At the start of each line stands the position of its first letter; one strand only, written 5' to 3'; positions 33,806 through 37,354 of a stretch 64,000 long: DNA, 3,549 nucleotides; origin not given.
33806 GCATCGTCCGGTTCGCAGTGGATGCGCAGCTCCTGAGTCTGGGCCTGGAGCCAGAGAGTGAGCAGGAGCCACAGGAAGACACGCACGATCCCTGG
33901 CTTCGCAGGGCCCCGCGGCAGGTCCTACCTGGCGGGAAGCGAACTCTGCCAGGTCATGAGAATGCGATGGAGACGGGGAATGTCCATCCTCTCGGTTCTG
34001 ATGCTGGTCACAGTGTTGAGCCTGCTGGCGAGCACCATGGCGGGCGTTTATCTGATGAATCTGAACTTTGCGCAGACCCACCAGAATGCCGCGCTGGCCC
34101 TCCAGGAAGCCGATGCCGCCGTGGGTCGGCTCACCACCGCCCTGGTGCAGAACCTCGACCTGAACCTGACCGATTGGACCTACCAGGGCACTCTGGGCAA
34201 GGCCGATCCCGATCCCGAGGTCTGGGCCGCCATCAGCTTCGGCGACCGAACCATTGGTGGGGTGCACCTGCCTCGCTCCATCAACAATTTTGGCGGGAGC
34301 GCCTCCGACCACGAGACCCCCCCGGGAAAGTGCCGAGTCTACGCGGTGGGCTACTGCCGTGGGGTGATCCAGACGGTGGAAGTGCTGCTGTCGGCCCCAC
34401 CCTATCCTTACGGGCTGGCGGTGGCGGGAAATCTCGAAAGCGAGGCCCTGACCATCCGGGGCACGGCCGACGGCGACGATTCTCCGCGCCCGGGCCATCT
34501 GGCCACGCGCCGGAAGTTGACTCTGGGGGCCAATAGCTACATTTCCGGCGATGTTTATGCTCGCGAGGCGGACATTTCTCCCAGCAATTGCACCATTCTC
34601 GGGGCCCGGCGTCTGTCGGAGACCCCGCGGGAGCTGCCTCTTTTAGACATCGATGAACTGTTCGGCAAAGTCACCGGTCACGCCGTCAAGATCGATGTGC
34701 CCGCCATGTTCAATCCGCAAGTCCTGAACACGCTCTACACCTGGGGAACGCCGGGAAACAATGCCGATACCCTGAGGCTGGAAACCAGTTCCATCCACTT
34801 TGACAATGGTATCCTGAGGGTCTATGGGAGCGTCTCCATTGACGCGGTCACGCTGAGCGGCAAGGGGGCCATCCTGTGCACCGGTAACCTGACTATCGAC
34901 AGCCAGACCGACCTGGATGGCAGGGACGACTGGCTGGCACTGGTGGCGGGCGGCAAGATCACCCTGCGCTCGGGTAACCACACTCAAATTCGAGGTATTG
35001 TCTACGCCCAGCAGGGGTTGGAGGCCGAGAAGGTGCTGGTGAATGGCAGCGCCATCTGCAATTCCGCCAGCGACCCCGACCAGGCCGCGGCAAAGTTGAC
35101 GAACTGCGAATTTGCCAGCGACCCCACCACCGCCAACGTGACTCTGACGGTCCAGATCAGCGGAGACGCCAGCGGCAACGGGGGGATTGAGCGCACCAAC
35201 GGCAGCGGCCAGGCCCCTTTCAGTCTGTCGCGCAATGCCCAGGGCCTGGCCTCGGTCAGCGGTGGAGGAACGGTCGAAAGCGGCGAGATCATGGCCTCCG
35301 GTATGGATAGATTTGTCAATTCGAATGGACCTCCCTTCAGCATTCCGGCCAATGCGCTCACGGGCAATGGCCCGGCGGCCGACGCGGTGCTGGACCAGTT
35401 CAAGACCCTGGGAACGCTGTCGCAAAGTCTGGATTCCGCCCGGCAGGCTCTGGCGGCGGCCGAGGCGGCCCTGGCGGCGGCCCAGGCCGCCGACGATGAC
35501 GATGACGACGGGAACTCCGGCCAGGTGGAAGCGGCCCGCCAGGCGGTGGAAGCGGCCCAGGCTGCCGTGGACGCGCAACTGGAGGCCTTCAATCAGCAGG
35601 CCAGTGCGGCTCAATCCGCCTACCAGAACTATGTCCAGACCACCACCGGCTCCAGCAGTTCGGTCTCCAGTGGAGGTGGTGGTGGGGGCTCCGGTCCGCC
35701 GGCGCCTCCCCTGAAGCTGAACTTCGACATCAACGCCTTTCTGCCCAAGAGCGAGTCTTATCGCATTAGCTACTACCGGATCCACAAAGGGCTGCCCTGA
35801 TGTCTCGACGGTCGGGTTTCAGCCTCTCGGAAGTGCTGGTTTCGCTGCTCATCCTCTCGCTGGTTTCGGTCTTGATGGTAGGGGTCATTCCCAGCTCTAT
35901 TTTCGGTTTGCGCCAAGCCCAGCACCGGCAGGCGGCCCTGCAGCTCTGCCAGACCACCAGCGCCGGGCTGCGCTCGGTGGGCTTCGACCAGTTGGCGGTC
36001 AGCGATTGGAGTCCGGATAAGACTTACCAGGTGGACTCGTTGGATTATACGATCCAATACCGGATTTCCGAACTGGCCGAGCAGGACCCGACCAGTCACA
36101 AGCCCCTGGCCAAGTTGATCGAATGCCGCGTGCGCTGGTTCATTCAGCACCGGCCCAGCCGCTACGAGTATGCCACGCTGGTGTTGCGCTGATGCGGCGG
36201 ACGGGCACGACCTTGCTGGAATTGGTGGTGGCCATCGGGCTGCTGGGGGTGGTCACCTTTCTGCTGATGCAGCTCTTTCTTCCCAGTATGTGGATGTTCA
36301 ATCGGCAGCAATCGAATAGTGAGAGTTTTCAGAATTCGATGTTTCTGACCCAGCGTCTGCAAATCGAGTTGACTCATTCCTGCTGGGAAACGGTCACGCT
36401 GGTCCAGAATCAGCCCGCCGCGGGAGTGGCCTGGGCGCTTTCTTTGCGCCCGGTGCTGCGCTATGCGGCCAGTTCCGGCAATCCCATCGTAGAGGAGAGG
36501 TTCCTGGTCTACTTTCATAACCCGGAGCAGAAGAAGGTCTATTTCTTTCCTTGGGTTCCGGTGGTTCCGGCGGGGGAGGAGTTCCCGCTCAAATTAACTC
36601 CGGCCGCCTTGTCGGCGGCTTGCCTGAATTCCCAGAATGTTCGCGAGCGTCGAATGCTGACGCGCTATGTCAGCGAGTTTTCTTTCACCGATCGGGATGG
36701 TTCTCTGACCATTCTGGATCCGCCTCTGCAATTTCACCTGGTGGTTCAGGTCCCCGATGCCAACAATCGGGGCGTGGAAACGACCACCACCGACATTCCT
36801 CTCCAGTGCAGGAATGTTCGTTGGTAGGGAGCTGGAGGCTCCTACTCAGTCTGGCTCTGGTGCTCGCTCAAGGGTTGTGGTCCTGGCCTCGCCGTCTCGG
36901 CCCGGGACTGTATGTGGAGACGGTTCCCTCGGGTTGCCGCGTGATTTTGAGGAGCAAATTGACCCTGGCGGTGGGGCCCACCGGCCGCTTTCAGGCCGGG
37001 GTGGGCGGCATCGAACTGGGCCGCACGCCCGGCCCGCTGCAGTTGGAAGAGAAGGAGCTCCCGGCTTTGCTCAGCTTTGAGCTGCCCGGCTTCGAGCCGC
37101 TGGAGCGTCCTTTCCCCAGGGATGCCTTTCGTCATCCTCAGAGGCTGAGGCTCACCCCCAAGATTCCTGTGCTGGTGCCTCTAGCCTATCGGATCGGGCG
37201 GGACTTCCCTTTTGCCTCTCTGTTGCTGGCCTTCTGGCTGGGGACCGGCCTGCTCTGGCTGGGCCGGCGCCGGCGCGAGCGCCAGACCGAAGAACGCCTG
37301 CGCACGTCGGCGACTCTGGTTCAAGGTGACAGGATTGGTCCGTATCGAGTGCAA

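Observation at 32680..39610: Minor-pilin-like operon hard-wired to paired PEGA receptor Ser/Thr kinases and an FHA/SARP regulator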

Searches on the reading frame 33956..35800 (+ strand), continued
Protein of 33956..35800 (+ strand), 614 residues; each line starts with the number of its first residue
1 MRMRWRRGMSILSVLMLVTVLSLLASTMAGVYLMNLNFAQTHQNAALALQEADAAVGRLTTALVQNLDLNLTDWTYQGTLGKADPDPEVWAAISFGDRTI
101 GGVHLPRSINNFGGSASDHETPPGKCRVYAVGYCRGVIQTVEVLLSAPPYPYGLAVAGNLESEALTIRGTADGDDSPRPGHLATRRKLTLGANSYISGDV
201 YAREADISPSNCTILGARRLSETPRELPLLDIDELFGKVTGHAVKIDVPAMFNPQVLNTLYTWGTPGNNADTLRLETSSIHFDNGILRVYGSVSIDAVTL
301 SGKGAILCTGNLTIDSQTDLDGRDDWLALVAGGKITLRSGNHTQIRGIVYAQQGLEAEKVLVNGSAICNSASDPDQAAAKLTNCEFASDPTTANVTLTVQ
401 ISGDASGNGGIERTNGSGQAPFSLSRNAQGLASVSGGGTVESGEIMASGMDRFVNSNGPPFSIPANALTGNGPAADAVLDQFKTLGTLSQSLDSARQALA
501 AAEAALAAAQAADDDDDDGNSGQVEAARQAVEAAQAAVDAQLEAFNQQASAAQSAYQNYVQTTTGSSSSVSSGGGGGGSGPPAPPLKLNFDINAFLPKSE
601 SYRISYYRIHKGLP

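Call 55: fold_search(model_id=the predicted structure, library=pdb)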
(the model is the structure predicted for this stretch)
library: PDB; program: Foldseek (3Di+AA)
matches with E <= 10: 266; with E <= 0.001: 3
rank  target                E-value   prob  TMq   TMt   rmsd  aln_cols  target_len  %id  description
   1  6qvi_B                1.2e-06  1.00  0.21  0.24  15.6       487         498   13  Crystal structure of competence-associated pilin ComZ from Thermus thermophilus (released 2019-05-29)
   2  6qvi_A                2.1e-06  1.00  0.22  0.24  14.5       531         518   12  Crystal structure of competence-associated pilin ComZ from Thermus thermophilus (released 2019-05-29)
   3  6qvi_C                1.2e-05  1.00  0.24  0.27  13.4       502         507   13  Crystal structure of competence-associated pilin ComZ from Thermus thermophilus (released 2019-05-29)
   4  6mzp_B                4.7e-02  0.10  0.08  0.14  16.7       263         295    9  Zebrafish betaglycan orphan domain structure from orthorhombic crystal form (released 2019-08-21)
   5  7ehk                  6.0e-02  0.95  0.21  0.49   6.7       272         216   12  Crystal structure of C107S mutant of FfIBP (released 2022-03-02)
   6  4nu2                  9.9e-02  0.85  0.20  0.47   8.1       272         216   12  Crystal structure of an ice-binding protein (FfIBP) from the Antarctic bacterium, Flavobacterium frigoris PS1 (released 2014-04-16)
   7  5uyt_B                9.9e-02  0.47  0.15  0.20  11.4       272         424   12  Crystal structure of ice binding protein from an Antarctic bacterium Flavobacteriaceae (released 2017-10-25)
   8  6mzn                  2.3e-01  0.02  0.05  0.08  20.4       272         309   11  Zebrafish betaglycan orphan domain structure from tetragonal crystal form (released 2019-08-21)
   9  5ew5_A                2.8e-01  1.00  0.13  0.16   4.3        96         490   22  Crystal Structure of Colicin E9 In Complex with Its Immunity Protein Im9 (released 2016-07-20)
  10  6ikn_B                3.0e-01  1.00  0.14  0.28   1.1        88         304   17  Crystal structure of the GAS7 F-BAR domain (released 2019-10-16)
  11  7nsu_D                3.0e-01  1.00  0.13  0.18   4.3        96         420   22  ColicinE9 intact translocation complex (released 2021-08-11)
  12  4bne_B                4.5e-01  0.84  0.12  0.22   4.9        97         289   18  Pacsin2 Interacts with Membranes and Actin-Filaments (released 2014-05-14)
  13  6ikn_A                5.2e-01  1.00  0.14  0.26   1.8        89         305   20  Crystal structure of the GAS7 F-BAR domain (released 2019-10-16)
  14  4bne_A                5.7e-01  0.82  0.12  0.22   4.8        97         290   18  Pacsin2 Interacts with Membranes and Actin-Filaments (released 2014-05-14)
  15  2ysu_B                6.0e-01  0.99  0.13  0.55   4.3        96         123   22  Structure of the complex between BtuB and Colicin E2 receptor binding domain (released 2007-06-19)
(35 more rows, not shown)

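Call 58: find_related_loci(query=A2, collection=metagenome_contigs, flank=10000)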
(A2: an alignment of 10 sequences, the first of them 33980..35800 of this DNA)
Query A2 (606 aa) in metagenome_contigs; peptide patterns used: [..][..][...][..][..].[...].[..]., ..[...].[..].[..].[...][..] (x = any residue, [..] = any of these).
238 stretches matched a pattern; 9 encode a relative of the query (tblastn E <= 1e-3); 9 distinct loci.
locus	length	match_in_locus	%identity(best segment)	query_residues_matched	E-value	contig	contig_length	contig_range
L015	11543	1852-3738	25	1-602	1e-39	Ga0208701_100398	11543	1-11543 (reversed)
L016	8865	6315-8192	24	1-602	1e-34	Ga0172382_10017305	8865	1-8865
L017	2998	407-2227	24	17-602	5e-35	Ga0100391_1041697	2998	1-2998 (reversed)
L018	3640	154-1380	27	1-398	6e-32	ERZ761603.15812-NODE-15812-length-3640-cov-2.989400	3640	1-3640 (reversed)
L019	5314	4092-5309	27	1-395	2e-31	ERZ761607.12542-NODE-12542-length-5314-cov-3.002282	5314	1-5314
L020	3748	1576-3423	25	2-602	5e-30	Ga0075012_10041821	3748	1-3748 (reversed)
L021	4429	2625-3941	27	1-423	1e-29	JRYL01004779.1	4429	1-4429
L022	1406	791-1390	32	6-195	4e-23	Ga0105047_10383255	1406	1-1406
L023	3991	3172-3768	27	1-175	5e-19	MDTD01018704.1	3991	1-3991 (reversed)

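Call 87: search_protein_families(library=pfam, alignment_id=A1, max_evalue=0.01)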
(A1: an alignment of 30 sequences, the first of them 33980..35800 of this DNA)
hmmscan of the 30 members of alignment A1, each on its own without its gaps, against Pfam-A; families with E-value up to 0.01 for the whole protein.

A. member 1, window:33980-35800:+ (606 aa): 1 family
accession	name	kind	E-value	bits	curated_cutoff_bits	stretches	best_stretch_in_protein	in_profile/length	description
PF04519.19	Bactofilin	-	0.0014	19.3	27.9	0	148-200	43-88/98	Polymer-forming cytoskeletal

B. families by the number of members that match (of 30 scanned): 7 families
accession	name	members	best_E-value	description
PF04519.19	Bactofilin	4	7.9e-06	Polymer-forming cytoskeletal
PF23981.1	DUF7305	4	0.00051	Domain of unknown function (DUF7305)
PF03961.19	FapA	2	0.0002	Flagellar Assembly Protein A beta solenoid domain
PF10833.13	DUF2572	2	0.00095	Protein of unknown function (DUF2572)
PF22905.2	Hydro_N_hd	1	0.0053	Hydrolase N-terminal helical domain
PF11999.13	Ice_binding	1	0.0064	Ice-binding-like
PF18886.6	DUF5649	1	0.0081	Repeats of unknown function (DUF5649)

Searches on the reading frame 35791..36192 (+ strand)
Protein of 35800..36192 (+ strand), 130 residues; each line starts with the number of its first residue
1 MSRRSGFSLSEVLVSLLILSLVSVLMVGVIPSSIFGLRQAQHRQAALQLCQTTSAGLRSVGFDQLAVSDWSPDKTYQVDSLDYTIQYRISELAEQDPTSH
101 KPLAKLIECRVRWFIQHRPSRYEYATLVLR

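Call 9: search_protein_families(library=pfam, proteins=[window:35800-36192:+], max_evalue=0.1)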
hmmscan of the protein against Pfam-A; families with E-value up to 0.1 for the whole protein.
window:35800-36192:+ (130 aa): 2 families
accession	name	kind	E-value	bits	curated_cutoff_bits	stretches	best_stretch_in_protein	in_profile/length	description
PF07963.17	N_methyl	-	2.8e-06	27.1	21.2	1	1-26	1-26/27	Prokaryotic N-terminal methylation motif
PF07790.16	Pilin_N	-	0.013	16.8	25.2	1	10-53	4-47/78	Archaeal Type IV pilin, N-terminal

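Call 10: search_protein_families(library=ncbifam, proteins=[window:35800-36192:+], max_evalue=0.1)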
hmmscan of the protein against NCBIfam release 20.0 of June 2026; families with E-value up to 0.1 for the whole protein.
window:35800-36192:+ (130 aa): 11 families
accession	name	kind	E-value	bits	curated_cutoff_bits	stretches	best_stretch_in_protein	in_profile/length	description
TIGR02598.1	TIGR02598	subfamily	2.3e-09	37.6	51.4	1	6-80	1-75/151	Verru_Chthon cassette protein B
NF041013.1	T4P_ComGE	equivalog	1.2e-06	28.5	49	1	6-52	5-51/83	competence type IV pilus minor pilin ComGE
TIGR02523.1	type_IV_pilV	equivalog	0.00018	22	52.2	1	5-53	2-50/139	type IV pilus modification protein PilV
TIGR02532.1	IV_pilin_GFxxxE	domain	0.00023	20.9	16.3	1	4-26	1-23/24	prepilin-type N-terminal cleavage/methylation domain-containing protein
NF041002.1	pilin_ComGF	equivalog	0.0022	18.2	80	1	5-51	2-50/139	competence type IV pilus minor pilin ComGF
NF007660.0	PRK10332.1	equivalog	0.0067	16.9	86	1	2-84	6-77/107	prepilin-type N-terminal cleavage/methylation domain-containing protein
TIGR01710.1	typeII_sec_gspG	equivalog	0.028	14.4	88.85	1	5-53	1-46/134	type II secretion system major pseudopilin GspG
TIGR02599.1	TIGR02599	subfamily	0.045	13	256.5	1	6-46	1-41/361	Verru_Chthon cassette protein C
NF007848.0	PRK10557.1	equivalog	0.052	12.9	120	1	3-33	9-39/192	prepilin peptidase-dependent protein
NF040982.1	ComGD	equivalog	0.056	13.9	70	1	5-33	2-30/139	competence type IV pilus minor pilin ComGD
NF047828.1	T3SSXpsI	equivalog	0.069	13.2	150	0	6-52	3-49/132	type II secretion system protein XpsI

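Call 23: search_protein_families(library=padloc, proteins=[window:35800-36192:+], max_evalue=0.01)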
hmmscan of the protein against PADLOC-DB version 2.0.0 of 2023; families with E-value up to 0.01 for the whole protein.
window:35800-36192:+ (130 aa): 0 families

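Call 86: search_solved_structures(query=A7, max_evalue=10)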
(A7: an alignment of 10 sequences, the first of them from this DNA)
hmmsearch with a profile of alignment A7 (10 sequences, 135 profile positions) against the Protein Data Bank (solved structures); distinct sequences matched with E-value up to 10: 4.
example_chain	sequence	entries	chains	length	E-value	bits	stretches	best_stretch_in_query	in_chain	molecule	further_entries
9egp_A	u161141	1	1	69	1.1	12.4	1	5-28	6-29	Geopilin domain 1 protein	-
9lab_B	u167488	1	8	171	1.1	12.3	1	5-28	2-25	MSHA major pilin subunit MshA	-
5g23_A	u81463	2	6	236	1.2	12.2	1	5-30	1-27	TYPE-IV LIKE PILIN TTHA1219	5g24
7tgg_A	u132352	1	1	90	1.6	11.9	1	5-27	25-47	Geopilin domain 1 protein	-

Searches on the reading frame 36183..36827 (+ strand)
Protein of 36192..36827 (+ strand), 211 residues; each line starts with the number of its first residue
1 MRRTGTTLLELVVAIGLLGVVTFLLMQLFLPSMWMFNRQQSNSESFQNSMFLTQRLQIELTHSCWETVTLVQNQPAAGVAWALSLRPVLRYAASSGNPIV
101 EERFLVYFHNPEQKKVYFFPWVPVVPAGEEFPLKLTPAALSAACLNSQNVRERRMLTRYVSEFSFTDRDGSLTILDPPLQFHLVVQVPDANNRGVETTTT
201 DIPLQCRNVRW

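Call 9: search_protein_families(library=pfam, proteins=[window:36192-36827:+], max_evalue=0.1)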
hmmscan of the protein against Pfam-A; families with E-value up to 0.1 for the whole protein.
window:36192-36827:+ (211 aa): 1 family
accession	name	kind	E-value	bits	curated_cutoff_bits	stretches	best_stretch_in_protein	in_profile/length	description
PF07963.17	N_methyl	-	0.088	12.9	21.2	0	3-24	4-25/27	Prokaryotic N-terminal methylation motif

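Call 10: search_protein_families(library=ncbifam, proteins=[window:36192-36827:+], max_evalue=0.1)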
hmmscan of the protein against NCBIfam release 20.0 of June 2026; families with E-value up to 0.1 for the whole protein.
window:36192-36827:+ (211 aa): 1 family
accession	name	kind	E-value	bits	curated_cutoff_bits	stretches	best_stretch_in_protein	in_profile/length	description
NF041013.1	T4P_ComGE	equivalog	0.014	15.5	49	1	5-29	5-29/83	competence type IV pilus minor pilin ComGE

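Call 23: search_protein_families(library=padloc, proteins=[window:36192-36827:+], max_evalue=0.01)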
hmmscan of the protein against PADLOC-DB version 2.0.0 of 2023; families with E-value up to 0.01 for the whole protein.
window:36192-36827:+ (211 aa): 0 families

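Call 79: search_solved_structures(query=window:36192-36827:+, max_evalue=10)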
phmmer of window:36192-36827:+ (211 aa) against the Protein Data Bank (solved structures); distinct sequences matched with E-value up to 10: 0.

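Call 85: search_solved_structures(query=A6, max_evalue=10)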
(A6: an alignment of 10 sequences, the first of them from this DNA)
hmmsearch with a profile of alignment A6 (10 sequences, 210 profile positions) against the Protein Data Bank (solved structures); distinct sequences matched with E-value up to 10: 8.
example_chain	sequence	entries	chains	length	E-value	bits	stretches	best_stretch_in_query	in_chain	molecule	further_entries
9egp_A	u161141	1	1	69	0.012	18.5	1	3-49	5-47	Geopilin domain 1 protein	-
7tgg_A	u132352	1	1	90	0.014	18.3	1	2-51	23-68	Geopilin domain 1 protein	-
5g23_A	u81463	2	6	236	0.061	16.2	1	4-63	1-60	TYPE-IV LIKE PILIN TTHA1219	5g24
9laa_A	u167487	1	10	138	0.77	12.6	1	5-28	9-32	Type IV pilin protein PilA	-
8pfb_G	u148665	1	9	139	1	12.2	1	9-61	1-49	Type IV pilin PilE1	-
9lab_B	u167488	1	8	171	1.1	12.1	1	3-24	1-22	MSHA major pilin subunit MshA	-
3o4x_A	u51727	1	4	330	1.7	11.5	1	46-86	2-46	Protein diaphanous homolog 1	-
8tj2_C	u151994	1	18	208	1.7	11.5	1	9-52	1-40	Type IV major pilin protein PilA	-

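Call 88: search_protein_families(library=ncbifam, alignment_id=A6, max_evalue=0.01)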
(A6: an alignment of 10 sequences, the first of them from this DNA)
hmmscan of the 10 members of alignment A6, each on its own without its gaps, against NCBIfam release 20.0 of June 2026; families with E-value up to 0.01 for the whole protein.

A. member 1, seq(214 aa): 0 families

B. families by the number of members that match (of 10 scanned): 11 families
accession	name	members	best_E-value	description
NF041013.1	T4P_ComGE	5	8.1e-05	competence type IV pilus minor pilin ComGE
TIGR01710.1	typeII_sec_gspG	5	0.0003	type II secretion system major pseudopilin GspG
TIGR01708.2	typeII_sec_gspH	4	0.0025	type II secretion system minor pseudopilin GspH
NF041002.1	pilin_ComGF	3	1.4e-05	competence type IV pilus minor pilin ComGF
NF040999.1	pilin_ComGC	2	7.5e-05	competence type IV pilus major pilin ComGC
TIGR02532.1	IV_pilin_GFxxxE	2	8.4e-05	prepilin-type N-terminal cleavage/methylation domain-containing protein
TIGR02599.1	TIGR02599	2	0.00059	Verru_Chthon cassette protein C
NF038304.1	EPS_HpsC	2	0.0034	hormogonium polysaccharide secretion pseudopilin HpsC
NF047828.1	T3SSXpsI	1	0.00062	type II secretion system protein XpsI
NF007800.0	PRK10506.1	1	0.0021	prepilin peptidase-dependent protein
NF040982.1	ComGD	1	0.0073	competence type IV pilus minor pilin ComGD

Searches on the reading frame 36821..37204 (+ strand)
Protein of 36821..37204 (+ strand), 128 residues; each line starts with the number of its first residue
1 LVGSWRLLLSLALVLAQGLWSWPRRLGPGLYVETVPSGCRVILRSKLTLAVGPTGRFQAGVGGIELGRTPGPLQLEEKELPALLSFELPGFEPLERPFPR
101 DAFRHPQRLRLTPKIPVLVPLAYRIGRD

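Call 43: search_protein_families(library=pfam, proteins=[window:36821-37204:+], max_evalue=10)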
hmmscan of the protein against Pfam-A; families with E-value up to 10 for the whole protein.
seq(128 aa): 1 family
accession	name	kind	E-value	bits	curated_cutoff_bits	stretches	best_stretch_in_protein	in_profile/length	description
PF04819.17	DUF716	-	0.049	13.6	25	1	9-43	63-96/138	Family of unknown function (DUF716)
